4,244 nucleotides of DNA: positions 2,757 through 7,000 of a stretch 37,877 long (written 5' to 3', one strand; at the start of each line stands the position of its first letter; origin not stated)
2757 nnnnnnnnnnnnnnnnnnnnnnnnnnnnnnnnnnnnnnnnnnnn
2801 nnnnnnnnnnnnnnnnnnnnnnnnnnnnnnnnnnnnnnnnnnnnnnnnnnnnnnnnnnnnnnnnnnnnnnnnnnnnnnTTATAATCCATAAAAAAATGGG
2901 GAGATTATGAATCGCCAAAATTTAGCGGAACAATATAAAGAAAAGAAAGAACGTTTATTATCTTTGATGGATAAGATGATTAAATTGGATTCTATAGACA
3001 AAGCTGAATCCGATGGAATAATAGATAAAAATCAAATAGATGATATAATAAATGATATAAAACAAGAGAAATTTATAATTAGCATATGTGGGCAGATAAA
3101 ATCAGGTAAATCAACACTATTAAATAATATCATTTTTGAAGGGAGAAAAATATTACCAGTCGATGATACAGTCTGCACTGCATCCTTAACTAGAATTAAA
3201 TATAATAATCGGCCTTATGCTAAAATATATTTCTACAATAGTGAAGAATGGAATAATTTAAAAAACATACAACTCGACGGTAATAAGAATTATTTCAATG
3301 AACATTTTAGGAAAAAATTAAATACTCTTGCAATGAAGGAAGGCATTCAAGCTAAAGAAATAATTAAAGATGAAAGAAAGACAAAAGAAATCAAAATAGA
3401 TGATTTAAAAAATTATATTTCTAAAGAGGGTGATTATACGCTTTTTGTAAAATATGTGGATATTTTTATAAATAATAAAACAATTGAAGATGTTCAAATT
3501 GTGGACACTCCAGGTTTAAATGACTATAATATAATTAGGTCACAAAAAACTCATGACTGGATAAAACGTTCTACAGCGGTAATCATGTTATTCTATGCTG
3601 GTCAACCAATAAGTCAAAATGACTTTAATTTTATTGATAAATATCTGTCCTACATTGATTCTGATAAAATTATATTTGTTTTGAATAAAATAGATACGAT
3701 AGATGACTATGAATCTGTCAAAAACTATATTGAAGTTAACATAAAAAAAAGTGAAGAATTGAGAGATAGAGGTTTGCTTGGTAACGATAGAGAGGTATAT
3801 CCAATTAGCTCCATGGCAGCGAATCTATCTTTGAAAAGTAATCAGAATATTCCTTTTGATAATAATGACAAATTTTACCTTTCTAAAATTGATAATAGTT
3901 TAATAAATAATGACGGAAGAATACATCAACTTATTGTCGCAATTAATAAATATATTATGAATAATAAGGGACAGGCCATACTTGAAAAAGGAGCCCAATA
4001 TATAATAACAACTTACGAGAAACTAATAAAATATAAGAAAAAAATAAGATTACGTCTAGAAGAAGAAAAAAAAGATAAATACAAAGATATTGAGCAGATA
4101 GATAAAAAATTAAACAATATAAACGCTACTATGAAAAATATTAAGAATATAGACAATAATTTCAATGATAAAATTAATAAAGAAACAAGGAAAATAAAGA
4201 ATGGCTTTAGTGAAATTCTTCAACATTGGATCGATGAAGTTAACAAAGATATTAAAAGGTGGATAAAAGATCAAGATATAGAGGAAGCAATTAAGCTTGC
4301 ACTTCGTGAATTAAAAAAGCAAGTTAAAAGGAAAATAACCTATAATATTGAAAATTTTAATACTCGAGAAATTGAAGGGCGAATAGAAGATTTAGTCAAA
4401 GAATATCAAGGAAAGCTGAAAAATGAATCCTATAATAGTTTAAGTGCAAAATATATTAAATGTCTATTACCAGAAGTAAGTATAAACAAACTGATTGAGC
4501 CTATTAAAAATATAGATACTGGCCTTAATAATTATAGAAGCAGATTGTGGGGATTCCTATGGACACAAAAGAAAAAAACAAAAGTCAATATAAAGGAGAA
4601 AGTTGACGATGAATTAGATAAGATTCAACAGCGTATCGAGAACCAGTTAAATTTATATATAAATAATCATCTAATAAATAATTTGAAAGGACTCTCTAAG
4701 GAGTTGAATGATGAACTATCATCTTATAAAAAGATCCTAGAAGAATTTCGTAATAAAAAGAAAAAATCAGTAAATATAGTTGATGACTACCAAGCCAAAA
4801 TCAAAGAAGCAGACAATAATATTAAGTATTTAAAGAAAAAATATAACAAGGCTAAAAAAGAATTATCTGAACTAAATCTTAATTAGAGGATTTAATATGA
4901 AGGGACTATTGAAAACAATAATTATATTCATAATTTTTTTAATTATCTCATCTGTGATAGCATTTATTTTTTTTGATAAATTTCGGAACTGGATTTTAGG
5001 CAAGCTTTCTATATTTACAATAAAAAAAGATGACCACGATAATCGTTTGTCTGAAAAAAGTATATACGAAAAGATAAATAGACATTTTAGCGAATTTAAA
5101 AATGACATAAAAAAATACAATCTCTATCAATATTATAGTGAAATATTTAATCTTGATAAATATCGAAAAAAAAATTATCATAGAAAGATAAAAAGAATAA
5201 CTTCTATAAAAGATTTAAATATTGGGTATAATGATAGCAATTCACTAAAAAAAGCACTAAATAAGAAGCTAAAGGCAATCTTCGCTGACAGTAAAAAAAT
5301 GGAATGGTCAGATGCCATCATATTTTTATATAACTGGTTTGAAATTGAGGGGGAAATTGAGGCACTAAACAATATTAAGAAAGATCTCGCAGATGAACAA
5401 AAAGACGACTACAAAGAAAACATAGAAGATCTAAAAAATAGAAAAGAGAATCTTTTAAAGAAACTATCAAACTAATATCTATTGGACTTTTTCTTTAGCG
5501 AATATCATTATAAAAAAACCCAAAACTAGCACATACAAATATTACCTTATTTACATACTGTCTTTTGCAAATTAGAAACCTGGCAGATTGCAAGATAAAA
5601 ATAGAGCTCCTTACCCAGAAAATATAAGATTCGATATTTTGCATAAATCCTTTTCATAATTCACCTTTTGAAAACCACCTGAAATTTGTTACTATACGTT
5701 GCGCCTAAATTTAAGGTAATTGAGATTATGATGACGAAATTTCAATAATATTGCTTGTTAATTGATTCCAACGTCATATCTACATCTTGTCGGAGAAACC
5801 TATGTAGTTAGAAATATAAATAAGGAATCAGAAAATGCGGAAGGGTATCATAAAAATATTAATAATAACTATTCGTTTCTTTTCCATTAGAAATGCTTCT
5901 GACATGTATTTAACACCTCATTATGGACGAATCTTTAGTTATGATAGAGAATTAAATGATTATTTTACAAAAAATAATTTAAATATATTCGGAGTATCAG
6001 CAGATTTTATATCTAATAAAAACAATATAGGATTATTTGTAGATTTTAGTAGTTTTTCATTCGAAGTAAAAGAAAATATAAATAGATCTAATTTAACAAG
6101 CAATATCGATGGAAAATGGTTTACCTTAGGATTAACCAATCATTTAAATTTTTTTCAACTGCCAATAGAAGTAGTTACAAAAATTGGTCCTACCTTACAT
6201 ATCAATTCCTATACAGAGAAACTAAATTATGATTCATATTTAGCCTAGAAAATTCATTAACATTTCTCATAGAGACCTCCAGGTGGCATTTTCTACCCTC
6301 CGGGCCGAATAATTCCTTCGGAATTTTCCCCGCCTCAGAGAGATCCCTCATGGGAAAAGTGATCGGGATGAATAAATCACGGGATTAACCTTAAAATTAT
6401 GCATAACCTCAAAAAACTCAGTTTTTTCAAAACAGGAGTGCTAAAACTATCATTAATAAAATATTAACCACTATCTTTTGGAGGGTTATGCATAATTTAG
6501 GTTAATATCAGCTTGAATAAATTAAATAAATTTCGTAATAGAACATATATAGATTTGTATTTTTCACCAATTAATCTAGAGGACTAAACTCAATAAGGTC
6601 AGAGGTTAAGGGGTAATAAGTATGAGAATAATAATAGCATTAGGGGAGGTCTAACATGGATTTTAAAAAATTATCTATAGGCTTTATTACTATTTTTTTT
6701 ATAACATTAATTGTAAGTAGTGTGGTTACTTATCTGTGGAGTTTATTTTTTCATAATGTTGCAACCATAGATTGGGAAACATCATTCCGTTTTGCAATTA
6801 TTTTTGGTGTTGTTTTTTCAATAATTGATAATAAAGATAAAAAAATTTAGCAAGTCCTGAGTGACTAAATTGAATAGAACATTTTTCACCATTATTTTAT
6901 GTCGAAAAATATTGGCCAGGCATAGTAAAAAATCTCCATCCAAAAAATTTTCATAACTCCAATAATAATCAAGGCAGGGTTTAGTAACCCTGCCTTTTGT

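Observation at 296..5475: Compact four-gene cassette: two dynamin-like GTPases bracketed by two small membrane/coiled-coil proteins, a candidate undescribed membrane-remodelling or anti-phage module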

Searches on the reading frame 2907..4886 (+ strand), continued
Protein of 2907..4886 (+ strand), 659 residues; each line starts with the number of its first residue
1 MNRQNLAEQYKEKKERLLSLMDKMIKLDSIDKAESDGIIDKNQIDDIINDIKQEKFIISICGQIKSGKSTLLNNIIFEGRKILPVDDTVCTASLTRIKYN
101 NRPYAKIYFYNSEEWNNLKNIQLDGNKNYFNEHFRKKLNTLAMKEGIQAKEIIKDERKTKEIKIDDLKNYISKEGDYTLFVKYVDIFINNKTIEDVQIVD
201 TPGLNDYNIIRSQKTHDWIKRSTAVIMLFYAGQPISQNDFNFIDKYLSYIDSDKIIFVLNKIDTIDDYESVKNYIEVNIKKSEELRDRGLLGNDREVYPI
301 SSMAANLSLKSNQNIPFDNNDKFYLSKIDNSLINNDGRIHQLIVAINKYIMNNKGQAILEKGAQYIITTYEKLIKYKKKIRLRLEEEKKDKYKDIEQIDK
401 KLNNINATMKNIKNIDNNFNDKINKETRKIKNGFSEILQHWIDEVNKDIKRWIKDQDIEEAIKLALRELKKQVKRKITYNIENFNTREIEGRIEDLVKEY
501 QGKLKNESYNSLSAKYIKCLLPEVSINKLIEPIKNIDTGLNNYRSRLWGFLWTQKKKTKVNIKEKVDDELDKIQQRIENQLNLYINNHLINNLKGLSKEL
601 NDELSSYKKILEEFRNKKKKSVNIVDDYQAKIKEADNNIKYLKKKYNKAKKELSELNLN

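Call 81: search_protein_families(library=padloc, proteins=[L174:3105-4796:+, L174:4818-6992:+, L174:6994-8211:+, L174:8204-10693:+], max_evalue=0.001)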
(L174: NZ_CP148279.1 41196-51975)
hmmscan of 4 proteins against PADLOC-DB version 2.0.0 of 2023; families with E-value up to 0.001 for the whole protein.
L174:3105-4796:+ (563 aa): 1 family
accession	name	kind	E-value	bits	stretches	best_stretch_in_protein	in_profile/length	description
PDLC03839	LeoA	-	5.7e-07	27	1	34-83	49-102/559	-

L174:4818-6992:+ (724 aa): 1 family
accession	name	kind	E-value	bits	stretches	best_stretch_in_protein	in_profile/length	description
PDLC03841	LeoBC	-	1.1e-08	32.8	1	38-510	55-385/601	-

L174:6994-8211:+ (405 aa): 2 families
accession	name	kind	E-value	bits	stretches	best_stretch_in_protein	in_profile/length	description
PDLC03841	LeoBC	-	3.5e-05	21.1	1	47-266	32-190/601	-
PDLC03839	LeoA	-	0.00067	16.9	0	95-132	57-97/559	-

L174:8204-10693:+ (829 aa): 0 families

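Call 86: find_related_loci(query=A1, collection=viral_contigs, flank=8000)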
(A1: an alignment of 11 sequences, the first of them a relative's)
Query A1 (659 aa) in viral_contigs; peptide patterns used: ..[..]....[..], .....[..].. (x = any residue, [..] = any of these).
51 stretches matched a pattern, but none encodes a relative of the query by tblastn (E <= 1e-3).

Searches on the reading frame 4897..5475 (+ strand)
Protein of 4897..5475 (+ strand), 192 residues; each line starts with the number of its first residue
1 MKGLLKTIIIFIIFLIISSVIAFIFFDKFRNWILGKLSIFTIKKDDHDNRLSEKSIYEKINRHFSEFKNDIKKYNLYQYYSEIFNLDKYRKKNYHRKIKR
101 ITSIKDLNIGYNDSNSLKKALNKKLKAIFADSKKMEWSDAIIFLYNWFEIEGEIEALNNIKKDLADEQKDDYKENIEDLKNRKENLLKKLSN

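Call 3: search_protein_families(library=pfam, proteins=[window:4897-5475:+], max_evalue=1)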
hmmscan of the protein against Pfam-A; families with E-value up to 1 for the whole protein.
window:4897-5475:+ (192 aa): 1 family
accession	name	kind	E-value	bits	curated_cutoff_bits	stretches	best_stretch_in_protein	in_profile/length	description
PF09000.15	Cytotoxic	-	0.46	11.3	22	0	129-161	24-56/80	Cytotoxic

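Call 4: search_protein_families(library=padloc, proteins=[window:4897-5475:+], max_evalue=1)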
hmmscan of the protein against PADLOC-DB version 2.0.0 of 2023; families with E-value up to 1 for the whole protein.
window:4897-5475:+ (192 aa): 1 family
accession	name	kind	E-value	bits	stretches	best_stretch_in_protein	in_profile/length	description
PDLC01142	Unk_03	-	0.63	8.2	1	47-134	50-135/186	"Alpha helical protein with coiled-coil region and maybe secreted or membrane (1 TM domain at N-terminus, but a weak TMH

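Call 5: search_protein_families(library=ncbifam, proteins=[window:4897-5475:+], max_evalue=1)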
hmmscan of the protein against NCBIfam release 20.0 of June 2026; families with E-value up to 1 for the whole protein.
window:4897-5475:+ (192 aa): 0 families

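Call 87: search_protein_families(library=pfam, alignment_id=A5, max_evalue=0.01)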
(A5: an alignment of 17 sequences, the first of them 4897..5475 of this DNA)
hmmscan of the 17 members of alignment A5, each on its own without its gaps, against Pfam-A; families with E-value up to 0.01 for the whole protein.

A. member 1, window:4897-5475:+ (192 aa): 0 families

B. families by the number of members that match (of 17 scanned): 10 families
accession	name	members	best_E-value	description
PF19266.4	CIS_tube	1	0.00016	Contractile injection system tube protein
PF24838.2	8xMP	1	0.0002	Octameric membrane protein family (8xMP)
PF14584.11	DUF4446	1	0.00046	Protein of unknown function (DUF4446)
PF02568.20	ThiI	1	0.0024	Thiamine biosynthesis protein (ThiI)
PF17870.6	Insulin_TMD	1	0.0031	Insulin receptor trans-membrane segment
PF05529.17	Bap31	1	0.0037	Bap31/Bap29 transmembrane region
PF05961.16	Chordopox_A13L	1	0.0052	Chordopoxvirus A13L protein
PF13347.12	MFS_2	1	0.0069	MFS/sugar transport protein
PF13314.11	DUF4083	1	0.0071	Domain of unknown function (DUF4083)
PF16677.11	GP3_package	1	0.0095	DNA-packaging protein gp3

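Call 88: search_solved_structures(query=A5, max_evalue=1)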
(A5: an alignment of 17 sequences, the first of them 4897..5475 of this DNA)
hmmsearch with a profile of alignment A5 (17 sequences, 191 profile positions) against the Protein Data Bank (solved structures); distinct sequences matched with E-value up to 1: 5.
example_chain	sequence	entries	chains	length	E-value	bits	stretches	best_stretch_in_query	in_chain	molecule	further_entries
2rob_A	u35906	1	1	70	0.48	13.5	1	121-178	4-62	Calmodulin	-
2rdd_B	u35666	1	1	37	0.76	12.9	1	14-42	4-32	UPF0092 membrane protein yajC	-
8tm9_A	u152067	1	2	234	0.86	12.7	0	9-61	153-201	D_3_633_8x peptide bound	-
2kn2_A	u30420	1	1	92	0.97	12.5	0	120-177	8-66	Calmodulin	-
8tlp_A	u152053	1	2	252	1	12.5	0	9-61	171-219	D_3_633_8x, no peptide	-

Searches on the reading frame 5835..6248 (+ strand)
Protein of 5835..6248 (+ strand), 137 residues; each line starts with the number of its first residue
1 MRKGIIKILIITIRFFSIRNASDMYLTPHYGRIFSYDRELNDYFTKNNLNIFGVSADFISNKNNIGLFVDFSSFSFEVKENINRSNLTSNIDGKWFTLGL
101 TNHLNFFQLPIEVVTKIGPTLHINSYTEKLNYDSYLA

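Call 3: search_protein_families(library=pfam, proteins=[window:5835-6248:+], max_evalue=1)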
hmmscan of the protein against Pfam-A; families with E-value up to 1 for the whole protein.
window:5835-6248:+ (137 aa): 0 families

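Call 4: search_protein_families(library=padloc, proteins=[window:5835-6248:+], max_evalue=1)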
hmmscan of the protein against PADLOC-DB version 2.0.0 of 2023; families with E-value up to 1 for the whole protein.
window:5835-6248:+ (137 aa): 0 families

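Call 5: search_protein_families(library=ncbifam, proteins=[window:5835-6248:+], max_evalue=1)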
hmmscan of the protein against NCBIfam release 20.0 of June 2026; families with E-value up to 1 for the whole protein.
window:5835-6248:+ (137 aa): 1 family
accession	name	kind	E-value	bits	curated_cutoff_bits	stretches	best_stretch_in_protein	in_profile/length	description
NF010266.0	PRK13712.1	equivalog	0.011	16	164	1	42-91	7-56/115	conjugal transfer protein TrbA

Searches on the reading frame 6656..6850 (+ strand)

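Call 3: search_protein_families(library=pfam, proteins=[window:6656-6850:+], max_evalue=1)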
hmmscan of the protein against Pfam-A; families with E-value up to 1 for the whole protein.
window:6656-6850:+ (64 aa): 1 family
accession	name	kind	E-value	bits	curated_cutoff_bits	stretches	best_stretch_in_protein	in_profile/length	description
PF08570.15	DUF1761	-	0.012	16.3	31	1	11-56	42-87/123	Protein of unknown function (DUF1761)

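Call 4: search_protein_families(library=padloc, proteins=[window:6656-6850:+], max_evalue=1)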
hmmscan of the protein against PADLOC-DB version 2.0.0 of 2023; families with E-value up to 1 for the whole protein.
window:6656-6850:+ (64 aa): 0 families

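Call 5: search_protein_families(library=ncbifam, proteins=[window:6656-6850:+], max_evalue=1)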
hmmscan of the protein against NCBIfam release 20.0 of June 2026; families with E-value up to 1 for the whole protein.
window:6656-6850:+ (64 aa): 0 families
